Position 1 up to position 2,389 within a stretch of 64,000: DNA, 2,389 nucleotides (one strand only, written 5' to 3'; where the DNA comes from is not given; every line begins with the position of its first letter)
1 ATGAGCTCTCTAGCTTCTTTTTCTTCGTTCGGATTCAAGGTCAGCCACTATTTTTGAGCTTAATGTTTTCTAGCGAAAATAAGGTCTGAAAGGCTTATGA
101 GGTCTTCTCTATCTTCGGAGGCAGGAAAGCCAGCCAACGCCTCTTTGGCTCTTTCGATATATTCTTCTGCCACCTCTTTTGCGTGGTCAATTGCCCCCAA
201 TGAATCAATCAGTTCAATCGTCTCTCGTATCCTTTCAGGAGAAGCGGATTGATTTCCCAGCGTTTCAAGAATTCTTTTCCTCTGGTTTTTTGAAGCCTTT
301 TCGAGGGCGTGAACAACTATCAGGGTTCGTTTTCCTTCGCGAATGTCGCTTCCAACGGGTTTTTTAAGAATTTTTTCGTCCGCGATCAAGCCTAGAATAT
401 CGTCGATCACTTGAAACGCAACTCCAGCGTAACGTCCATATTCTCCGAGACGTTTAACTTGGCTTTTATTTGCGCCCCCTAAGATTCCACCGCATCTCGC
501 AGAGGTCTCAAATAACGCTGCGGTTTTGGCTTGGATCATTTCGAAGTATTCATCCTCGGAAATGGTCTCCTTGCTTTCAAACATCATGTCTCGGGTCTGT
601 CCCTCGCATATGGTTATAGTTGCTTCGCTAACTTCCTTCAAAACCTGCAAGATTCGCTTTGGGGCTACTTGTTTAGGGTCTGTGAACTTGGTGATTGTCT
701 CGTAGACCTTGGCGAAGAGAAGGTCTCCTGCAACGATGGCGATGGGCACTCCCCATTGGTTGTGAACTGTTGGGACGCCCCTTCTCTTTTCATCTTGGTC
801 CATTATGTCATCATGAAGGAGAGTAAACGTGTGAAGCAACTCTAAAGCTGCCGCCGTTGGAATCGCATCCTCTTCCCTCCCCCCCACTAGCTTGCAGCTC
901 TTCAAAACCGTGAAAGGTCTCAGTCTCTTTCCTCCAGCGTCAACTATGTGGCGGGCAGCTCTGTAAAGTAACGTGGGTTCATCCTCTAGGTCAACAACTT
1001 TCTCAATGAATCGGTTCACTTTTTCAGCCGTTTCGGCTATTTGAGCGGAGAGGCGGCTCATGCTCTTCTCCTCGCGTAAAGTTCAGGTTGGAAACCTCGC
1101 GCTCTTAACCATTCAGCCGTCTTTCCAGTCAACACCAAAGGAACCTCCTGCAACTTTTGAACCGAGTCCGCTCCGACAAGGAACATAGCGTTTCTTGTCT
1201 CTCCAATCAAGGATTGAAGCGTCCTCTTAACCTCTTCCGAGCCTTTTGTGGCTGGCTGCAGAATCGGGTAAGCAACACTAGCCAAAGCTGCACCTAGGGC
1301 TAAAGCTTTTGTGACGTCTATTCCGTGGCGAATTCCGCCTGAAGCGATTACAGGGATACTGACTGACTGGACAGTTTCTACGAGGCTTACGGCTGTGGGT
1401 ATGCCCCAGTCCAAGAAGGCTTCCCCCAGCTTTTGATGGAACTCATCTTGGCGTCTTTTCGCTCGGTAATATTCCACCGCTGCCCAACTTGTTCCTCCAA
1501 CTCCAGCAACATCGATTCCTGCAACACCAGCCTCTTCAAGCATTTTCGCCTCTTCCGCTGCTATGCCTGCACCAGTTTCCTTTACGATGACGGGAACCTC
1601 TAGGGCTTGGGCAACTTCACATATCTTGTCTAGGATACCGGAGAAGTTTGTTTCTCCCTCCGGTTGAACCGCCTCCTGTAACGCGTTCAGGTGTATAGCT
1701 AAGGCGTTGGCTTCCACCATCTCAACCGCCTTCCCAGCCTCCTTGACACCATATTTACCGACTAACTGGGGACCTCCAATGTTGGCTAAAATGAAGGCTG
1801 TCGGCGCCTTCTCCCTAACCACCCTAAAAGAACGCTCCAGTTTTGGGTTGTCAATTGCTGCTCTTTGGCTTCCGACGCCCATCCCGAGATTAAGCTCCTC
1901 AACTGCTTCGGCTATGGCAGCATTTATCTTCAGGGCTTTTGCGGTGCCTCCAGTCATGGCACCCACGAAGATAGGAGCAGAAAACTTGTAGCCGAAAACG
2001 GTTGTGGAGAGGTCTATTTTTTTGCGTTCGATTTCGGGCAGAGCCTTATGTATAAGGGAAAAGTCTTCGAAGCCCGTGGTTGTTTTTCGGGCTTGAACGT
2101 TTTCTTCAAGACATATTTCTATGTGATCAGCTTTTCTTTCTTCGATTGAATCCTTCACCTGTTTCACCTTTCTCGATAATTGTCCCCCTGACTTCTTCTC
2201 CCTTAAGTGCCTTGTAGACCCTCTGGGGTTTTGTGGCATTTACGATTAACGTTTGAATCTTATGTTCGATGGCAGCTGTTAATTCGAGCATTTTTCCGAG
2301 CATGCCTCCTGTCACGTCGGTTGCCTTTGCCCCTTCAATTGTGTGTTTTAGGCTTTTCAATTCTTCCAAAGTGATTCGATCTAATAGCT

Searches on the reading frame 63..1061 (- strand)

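Call 44: search_protein_families(library=pfam, proteins=[window:63-1061:-], max_evalue=0.00001)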
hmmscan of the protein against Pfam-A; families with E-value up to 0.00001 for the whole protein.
window:63-1061:- (333 aa): 1 family
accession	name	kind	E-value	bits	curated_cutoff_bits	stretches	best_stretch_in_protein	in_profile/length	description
PF00348.22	polyprenyl_synt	-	1.3e-78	264.2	27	1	30-284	2-250/251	Polyprenyl synthetase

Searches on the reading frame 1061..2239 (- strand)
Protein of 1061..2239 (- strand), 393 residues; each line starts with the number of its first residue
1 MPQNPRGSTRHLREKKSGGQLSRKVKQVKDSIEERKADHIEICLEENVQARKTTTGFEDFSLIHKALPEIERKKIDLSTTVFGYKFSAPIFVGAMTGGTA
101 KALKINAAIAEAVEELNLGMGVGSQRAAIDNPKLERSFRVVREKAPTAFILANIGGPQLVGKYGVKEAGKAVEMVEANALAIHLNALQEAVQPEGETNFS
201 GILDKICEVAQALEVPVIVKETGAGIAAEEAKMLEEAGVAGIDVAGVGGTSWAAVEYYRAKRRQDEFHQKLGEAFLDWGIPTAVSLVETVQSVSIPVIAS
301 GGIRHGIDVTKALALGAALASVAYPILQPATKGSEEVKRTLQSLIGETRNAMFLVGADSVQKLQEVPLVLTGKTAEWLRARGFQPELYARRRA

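Call 44: search_protein_families(library=pfam, proteins=[window:1061-2239:-], max_evalue=0.00001)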
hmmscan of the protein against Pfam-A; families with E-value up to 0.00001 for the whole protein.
window:1061-2239:- (393 aa): 2 families
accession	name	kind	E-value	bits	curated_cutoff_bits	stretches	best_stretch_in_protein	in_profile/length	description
PF01070.24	FMN_dh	-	3.8e-31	108.8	24.9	2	203-365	207-345/350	FMN-dependent dehydrogenase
PF00478.31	IMPDH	-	7.6e-07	28.9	25.6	0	283-319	195-232/345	IMP dehydrogenase / GMP reductase domain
